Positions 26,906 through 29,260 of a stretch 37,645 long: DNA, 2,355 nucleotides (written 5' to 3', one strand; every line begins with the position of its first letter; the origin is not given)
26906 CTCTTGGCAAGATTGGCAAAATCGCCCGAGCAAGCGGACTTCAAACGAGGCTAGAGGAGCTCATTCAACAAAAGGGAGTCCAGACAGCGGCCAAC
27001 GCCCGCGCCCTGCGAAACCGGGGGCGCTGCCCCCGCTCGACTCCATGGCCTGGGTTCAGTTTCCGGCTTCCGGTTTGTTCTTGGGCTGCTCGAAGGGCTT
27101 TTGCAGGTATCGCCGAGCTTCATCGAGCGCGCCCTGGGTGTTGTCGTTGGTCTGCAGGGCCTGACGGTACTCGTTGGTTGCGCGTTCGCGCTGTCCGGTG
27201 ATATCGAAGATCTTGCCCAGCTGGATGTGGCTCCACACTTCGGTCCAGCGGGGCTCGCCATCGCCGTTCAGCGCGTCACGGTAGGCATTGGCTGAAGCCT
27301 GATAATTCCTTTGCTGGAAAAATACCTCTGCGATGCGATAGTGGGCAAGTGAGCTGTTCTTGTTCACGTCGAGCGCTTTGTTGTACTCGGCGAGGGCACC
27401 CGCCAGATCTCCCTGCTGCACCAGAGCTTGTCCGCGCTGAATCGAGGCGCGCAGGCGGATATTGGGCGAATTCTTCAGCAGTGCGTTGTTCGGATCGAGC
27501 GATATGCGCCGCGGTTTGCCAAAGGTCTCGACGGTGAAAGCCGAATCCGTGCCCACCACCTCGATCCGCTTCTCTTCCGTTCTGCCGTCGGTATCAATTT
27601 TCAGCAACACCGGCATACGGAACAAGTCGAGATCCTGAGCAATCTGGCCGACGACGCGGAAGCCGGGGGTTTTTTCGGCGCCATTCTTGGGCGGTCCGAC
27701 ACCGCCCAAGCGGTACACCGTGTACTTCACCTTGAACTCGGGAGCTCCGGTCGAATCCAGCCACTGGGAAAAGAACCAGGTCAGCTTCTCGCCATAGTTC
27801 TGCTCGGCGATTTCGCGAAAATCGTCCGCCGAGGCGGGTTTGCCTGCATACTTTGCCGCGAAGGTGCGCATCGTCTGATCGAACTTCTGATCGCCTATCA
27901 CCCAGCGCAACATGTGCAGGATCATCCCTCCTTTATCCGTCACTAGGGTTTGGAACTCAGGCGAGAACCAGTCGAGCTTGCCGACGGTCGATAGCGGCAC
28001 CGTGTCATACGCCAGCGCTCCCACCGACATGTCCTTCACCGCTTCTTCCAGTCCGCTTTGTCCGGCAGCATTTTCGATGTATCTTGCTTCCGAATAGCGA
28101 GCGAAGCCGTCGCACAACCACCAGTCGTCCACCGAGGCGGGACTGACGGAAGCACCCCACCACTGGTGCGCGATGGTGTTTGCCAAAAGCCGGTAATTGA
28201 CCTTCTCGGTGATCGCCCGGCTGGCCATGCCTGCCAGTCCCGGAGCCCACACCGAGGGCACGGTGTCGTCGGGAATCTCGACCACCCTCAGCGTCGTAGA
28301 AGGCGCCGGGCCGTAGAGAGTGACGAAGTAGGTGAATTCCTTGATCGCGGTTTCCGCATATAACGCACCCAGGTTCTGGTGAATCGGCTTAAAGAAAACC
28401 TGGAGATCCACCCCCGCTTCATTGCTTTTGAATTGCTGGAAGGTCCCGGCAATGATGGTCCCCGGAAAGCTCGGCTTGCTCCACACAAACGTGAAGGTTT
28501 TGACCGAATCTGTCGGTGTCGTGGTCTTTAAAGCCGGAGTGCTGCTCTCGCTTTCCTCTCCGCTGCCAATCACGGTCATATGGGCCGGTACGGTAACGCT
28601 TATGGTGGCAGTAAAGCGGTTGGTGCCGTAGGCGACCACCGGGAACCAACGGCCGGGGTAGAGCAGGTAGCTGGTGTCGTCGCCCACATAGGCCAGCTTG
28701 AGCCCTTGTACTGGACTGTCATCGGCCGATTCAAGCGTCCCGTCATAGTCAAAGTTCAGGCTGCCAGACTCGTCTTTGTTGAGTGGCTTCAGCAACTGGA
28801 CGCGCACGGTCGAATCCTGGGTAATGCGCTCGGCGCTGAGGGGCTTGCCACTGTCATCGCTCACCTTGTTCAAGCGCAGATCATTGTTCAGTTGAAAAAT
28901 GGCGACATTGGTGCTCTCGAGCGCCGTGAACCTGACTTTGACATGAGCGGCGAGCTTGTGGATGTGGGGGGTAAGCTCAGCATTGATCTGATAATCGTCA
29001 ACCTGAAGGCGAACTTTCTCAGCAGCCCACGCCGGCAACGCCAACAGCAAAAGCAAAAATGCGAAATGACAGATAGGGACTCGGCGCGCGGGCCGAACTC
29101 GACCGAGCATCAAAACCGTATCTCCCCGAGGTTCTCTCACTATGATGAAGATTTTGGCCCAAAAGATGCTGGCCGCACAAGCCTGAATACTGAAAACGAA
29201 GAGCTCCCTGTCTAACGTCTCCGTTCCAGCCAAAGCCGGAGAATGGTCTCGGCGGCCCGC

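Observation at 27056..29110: Convergent neighbour is a secreted M1 pseudo-peptidase (NTIAH...D instead of HEXXH...E) fused to TPR repeats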

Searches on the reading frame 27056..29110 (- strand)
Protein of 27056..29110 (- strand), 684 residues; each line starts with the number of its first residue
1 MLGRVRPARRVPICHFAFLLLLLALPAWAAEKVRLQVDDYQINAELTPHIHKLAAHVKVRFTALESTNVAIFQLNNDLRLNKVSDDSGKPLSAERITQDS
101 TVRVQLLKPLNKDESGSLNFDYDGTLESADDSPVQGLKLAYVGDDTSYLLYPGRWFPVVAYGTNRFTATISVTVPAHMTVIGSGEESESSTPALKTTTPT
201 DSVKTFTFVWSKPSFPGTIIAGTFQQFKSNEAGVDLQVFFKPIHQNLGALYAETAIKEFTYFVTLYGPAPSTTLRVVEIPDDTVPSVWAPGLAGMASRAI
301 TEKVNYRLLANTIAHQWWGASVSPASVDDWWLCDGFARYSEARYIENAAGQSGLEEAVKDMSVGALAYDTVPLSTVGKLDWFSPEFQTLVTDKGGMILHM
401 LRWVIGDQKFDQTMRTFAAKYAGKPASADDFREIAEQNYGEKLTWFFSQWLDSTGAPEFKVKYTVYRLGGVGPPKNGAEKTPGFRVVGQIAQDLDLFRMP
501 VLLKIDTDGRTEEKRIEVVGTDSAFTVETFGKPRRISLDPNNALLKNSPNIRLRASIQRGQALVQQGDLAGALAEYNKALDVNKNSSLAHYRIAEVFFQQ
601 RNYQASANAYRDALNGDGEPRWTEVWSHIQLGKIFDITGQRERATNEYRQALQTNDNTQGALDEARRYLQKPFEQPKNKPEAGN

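Call 6: search_protein_families(library=pfam, proteins=[window:27056-29110:-], max_evalue=0.1)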
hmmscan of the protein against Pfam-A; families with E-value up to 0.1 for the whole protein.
window:27056-29110:- (684 aa): 15 families
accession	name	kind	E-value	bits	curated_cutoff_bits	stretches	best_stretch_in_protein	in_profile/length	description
PF01433.26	Peptidase_M1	-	8.5e-18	65.2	27.7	1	306-450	68-218/218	Peptidase family M1 domain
PF07719.23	TPR_2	-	1.6e-10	40.7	27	2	557-585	5-33/34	Tetratricopeptide repeat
PF13414.12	TPR_11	-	1.1e-08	35.1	26.8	1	560-600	1-41/42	TPR repeat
PF13432.12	TPR_16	-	5.6e-08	33.5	32.7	1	558-614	2-58/65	Tetratricopeptide repeat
PF13181.12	TPR_8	-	2.1e-07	31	25.7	1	554-585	2-33/34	Tetratricopeptide repeat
PF00515.34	TPR_1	-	1.5e-06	28.2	27.8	1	558-585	6-33/34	Tetratricopeptide repeat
PF13428.12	TPR_14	-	2.9e-06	27.9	23.5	1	554-595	2-43/44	Tetratricopeptide repeat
PF13424.12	TPR_12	-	1.5e-05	25.5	30.1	1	589-653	5-73/77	Tetratricopeptide repeat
PF09976.15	TPR_21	-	3.3e-05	24.1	25.5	1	554-659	77-180/193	Tetratricopeptide repeat-like domain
PF14559.12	TPR_19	-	0.00019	22.1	25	1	563-622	1-61/68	Tetratricopeptide repeat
PF25068.1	ARM_TT21_4th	-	0.0077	17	30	1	560-659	6-103/153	Tetratricopeptide repeat protein 21 forth ARM domain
PF24575.1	TPR_Slam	-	0.015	16.2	35.2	0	560-607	52-101/104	Surface lipoprotein assembly modifier, N-terminal TPR repeats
PF14561.12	TPR_20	-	0.015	16.1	25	1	572-654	7-87/90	Tetratricopeptide repeat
PF17874.7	TPR_MalT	-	0.015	15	45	0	547-597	74-124/336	MalT-like TPR region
PF17900.6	Peptidase_M1_N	-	0.027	15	25.8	0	39-136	4-102/186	Peptidase M1 N-terminal domain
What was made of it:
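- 28391..29008 (-): Domain I, the M1 N-terminal beta domain (aa 35-240). Weak Peptidase_M1_N hit (call 6).
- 27755..28387 (-): Domain II, thermolysin-like 'catalytic' domain without catalytic residues (aa 242-452). Pfam PF01433, E 8.5e-18 (call 6).
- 27101..27466 (-): Domain IV, seven helices (about 3.5 TPR), aa 549-670. It is the most conserved domain of the family. Pfam TPR_2, TPR_11, TPR_16, TPR_8 and TPR_1 above cut-off (call 6).
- On Peptidase family M1 (Pfam PF01433 / MEROPS M1): PF01433 scores 65.2 bits against a cut-off of 27.7 (call 6).
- On TPR repeat proteins: TPR_2 40.7/27, TPR_11 35.1/26.8, TPR_16 33.5/32.7, TPR_8 31/25.7 and TPR_1 28.2/27.8 bits (score/cut-off, call 6).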

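Call 7: search_protein_families(library=ncbifam, proteins=[window:27056-29110:-], max_evalue=0.1)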
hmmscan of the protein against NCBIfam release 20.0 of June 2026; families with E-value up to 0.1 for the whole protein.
window:27056-29110:- (684 aa): 18 families
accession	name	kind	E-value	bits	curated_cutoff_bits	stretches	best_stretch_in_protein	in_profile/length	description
TIGR02412.1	pepN_strep_liv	equivalog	1.7e-12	46.5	591.2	1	169-465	146-453/832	aminopeptidase N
TIGR02414.1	pepN_proteo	equivalog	2.4e-09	36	718.2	1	388-463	372-446/868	aminopeptidase N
TIGR02521.1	type_IV_pilW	equivalog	3.9e-09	36.4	154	1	547-615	25-93/234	type IV pilus biogenesis/stability protein PilW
NF047507.1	TPR_BatC_Lepto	exception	7e-07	28.9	175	2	556-679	27-149/214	TPR repeat-containing protein BatC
TIGR02411.1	leuko_A4_hydro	equivalog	1.1e-06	27.7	761.7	1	302-463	275-451/600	leukotriene-A(4) hydrolase/aminopeptidase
TIGR02917.1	PEP_TPR_lipo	equivalog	5e-06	24.7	312.2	1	553-658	56-158/899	XrtA/PEP-CTERM system TPR-repeat protein PrsT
NF033758.1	gliding_GltE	equivalog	2e-05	23.8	225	1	560-655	229-320/411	adventurous gliding motility TPR repeat lipoprotein GltE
NF053607.1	CHU_0125_OmpA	equivalog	5.6e-05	21.8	620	1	556-659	22-121/639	CHU_0125 family OmpA-like outer membrane integrity protein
NF040959.1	MamA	equivalog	0.00011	21.7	200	1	558-657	76-171/204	magnetosome protein MamA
NF002725.1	PRK02603.1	equivalog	0.00027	21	143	1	602-664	50-111/173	photosystem I assembly protein Ycf3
NF053617.1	SARPRegAfsRStmc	equivalog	0.0013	16.8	1430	1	557-667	860-979/986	SARP-family global regulator AfsR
NF033762.1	social_mot_Tgl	equivalog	0.0019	17.6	225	1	537-652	59-163/252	social motility TPR repeat lipoprotein Tgl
TIGR00990.1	3a0801s09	subfamily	0.0025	16.5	757.25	1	555-653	367-461/615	mitochondrial import receptor subunit TOM70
TIGR02795.1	tol_pal_ybgF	equivalog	0.0027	18.3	90.1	1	558-658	7-109/119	tol-pal system protein YbgF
NF008520.0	PRK11447.1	equivalog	0.0059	14.4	858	1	558-629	274-345/1157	cellulose synthase complex outer membrane protein BcsC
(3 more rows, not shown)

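Call 8: search_solved_structures(query=window:27056-29110:-, max_evalue=1, show_alignments=3)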
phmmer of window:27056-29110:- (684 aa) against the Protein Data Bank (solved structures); distinct sequences matched with E-value up to 1: 171 (the best 60 are shown).
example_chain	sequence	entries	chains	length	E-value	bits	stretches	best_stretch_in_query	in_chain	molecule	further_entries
9qhb_A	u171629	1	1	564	1.6e-30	109.2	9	558-658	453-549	Engineered tetratricopeptide repeat protein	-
6iff_A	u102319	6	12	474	5e-17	64.5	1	100-456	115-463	Zinc metalloprotease | Zinc metalloprotease, putative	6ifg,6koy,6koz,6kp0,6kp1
6a8z_A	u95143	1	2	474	7.7e-17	63.9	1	100-456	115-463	Zinc metalloprotease, putative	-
8bu0_A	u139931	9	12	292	3.5e-16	61.8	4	558-653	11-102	Consensus tetratricopeptide repeat protein | Crystal structure of an 8-repeat consensus TPR superhelix with Zinc. | Monomer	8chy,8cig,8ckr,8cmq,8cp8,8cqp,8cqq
9qhc_A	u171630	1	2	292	6.3e-16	60.9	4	558-653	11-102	Engineered tetratricopeptide repeat protein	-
2fo7_A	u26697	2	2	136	3.6e-08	35.3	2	559-629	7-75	SYNTHETIC CONSENSUS TPR PROTEIN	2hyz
8ch0_A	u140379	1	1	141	3.8e-08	35.2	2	558-628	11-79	Consensus tetratricopeptide repeat protein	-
9gzg_A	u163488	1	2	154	1.1e-07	33.6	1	558-660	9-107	Engineered CTPR protein with glutamic acids for conductivity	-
3kd7_A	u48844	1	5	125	1.6e-07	33.1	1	558-661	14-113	CTPR390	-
6ea4_A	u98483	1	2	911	2.2e-07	32.7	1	305-431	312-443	Endoplasmic reticulum aminopeptidase 2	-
7p7p_A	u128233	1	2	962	2.5e-07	32.5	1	305-431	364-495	Endoplasmic reticulum aminopeptidase 2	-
7nsk_A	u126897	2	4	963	2.5e-07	32.5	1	305-431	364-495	Endoplasmic reticulum aminopeptidase 2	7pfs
7nup_A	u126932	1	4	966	2.5e-07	32.5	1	305-431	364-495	Endoplasmic reticulum aminopeptidase 2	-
5ab0_A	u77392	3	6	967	2.6e-07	32.5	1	305-431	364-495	ENDOPLASMATIC RETICULUM AMINOPEPTIDASE 2 | Endoplasmic reticulum aminopeptidase 2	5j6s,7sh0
3se6_A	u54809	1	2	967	2.6e-07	32.5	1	305-431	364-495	Endoplasmic reticulum aminopeptidase 2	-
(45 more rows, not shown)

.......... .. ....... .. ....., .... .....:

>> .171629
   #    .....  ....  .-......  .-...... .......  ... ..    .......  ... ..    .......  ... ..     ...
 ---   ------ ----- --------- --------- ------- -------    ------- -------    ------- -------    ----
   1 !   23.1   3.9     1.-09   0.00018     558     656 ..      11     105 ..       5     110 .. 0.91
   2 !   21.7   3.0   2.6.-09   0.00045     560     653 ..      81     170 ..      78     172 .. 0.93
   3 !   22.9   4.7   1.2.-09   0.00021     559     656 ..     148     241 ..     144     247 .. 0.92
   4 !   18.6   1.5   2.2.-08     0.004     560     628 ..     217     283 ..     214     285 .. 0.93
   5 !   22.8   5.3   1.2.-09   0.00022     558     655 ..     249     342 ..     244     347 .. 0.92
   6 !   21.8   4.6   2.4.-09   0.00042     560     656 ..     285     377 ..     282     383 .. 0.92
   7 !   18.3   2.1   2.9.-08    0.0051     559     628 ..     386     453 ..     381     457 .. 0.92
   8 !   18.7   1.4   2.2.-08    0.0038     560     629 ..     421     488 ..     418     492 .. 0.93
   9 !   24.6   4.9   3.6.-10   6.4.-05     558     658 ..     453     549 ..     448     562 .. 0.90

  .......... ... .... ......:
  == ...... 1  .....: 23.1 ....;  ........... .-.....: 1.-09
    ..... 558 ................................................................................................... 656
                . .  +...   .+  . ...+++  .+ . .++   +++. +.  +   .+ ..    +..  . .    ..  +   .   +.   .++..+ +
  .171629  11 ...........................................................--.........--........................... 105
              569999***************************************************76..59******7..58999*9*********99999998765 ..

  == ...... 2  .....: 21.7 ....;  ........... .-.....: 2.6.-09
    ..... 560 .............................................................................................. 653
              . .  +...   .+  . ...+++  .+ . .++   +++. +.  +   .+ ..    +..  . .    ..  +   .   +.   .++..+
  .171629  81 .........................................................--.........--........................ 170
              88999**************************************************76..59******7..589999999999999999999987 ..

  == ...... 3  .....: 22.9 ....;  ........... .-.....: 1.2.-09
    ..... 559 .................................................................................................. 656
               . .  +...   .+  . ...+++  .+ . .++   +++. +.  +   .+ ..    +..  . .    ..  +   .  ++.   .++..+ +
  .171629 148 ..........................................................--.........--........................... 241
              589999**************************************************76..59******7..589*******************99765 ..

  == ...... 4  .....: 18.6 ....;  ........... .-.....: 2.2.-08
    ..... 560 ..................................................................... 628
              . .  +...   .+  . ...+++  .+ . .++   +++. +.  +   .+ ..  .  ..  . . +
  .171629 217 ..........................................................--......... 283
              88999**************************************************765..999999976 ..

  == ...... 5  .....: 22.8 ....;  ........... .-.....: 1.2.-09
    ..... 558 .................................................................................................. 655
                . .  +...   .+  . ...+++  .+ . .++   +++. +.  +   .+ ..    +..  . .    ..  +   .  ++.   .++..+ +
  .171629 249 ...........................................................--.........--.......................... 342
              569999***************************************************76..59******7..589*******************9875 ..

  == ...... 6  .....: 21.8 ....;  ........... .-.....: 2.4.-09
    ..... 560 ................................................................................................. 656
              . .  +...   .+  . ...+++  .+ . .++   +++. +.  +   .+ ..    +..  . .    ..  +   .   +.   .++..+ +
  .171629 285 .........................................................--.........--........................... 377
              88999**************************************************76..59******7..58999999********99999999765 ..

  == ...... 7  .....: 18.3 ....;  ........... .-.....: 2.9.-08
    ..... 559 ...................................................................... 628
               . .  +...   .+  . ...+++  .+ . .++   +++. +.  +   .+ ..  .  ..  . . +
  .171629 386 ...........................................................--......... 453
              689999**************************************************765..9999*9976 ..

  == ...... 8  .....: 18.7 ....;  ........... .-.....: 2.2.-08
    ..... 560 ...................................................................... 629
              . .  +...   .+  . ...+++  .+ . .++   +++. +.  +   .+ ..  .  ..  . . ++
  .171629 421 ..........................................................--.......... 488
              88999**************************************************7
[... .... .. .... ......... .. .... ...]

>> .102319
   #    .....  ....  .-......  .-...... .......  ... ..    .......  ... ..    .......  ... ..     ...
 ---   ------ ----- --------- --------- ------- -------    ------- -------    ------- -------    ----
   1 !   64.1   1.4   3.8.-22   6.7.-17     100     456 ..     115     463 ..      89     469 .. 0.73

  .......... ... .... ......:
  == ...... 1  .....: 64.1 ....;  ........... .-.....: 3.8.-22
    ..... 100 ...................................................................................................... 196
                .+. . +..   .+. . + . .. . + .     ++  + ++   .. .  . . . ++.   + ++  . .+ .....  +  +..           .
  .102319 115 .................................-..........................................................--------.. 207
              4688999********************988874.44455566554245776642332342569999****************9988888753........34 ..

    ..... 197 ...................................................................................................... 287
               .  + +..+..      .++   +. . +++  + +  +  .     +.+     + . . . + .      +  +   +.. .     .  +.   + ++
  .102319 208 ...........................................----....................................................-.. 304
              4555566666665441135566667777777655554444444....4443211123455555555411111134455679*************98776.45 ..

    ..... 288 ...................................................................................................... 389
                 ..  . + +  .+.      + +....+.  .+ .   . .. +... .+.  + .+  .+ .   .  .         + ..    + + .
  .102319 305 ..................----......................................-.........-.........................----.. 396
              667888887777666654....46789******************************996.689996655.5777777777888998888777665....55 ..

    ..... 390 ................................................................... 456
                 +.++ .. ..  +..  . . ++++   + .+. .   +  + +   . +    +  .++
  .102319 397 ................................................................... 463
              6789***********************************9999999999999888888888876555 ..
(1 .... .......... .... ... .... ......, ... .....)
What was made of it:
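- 27755..28387 (-): PDB alignment to M1dr (call 8).
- On Proposed module: ABC ATPase + ABC2–M1 fusion + dead M1: The target is closer to M1dr (call 8).
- Closest known: M1dr. Same: The closest solved relative by sequence (E 5e-17 over residues 100-456, call 8).
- Closest known: Eukaryotic M1 pseudopeptidases. Same: Taf2 is a direct sequence hit (6hqa_A, E 3.8e-7, call 8).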

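Call 33: predict_structure(protein=window:27056-29020:-)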
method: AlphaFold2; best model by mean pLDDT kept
length: 654 residues; sequences in the alignment: 1
mean_pLDDT: 36.0   pTM: 0.26
mean pLDDT of the five models: 36.0, 32.6, 32.4, 32.3, 29.1
residues with pLDDT >= 90: 0; 70-90: 11; 50-70: 55; < 50: 588
segments of 3 or more residues with pLDDT < 50: 1-398, 410-518, 553-558, 571-615, 638-654
pLDDT, mean of each block of 10 residues (from residue 1): 30 25 25 28 30 33 31 29 30 29 28 27 29 29 27 27 29 32 30 30 32 32 35 31 31 29 28 31 31 32 32 29 32 26 28 33 34 40 47 45 56 40 36 28 32 32 32 38 39 35 38 42 58 68 71 50 53 46 44 39 37 49 51 51 39 32
secondary structure, 60 per line:
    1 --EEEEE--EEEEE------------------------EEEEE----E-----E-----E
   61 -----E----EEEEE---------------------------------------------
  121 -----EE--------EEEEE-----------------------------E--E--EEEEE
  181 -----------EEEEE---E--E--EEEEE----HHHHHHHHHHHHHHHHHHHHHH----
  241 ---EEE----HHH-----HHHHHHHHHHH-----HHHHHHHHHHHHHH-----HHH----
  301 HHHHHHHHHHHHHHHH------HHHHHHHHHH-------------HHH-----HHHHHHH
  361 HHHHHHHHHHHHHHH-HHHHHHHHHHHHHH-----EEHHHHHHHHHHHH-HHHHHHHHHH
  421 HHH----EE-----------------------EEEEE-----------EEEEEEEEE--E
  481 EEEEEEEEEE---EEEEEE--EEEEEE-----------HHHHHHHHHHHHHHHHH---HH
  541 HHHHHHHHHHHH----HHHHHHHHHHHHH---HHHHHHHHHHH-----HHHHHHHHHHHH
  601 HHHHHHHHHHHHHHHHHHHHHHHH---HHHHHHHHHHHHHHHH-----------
elements in order: E3-7 E10-14 E39-43 E71-75 E136-140 E176-180 E192-196 E206-210 H215-236 E244-246 H259-269 H275-288 H301-316 H323-332 H354-375 H377-390 H398-409 H411-423 E453-457 E469-477 E480-490 E494-499 E502-507 H519-535 H539-552 H557-569 H573-583 H589-624 H628-643
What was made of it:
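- Tried and rejected: Single-sequence AlphaFold gave an unusable model (pLDDT 36, call 33).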
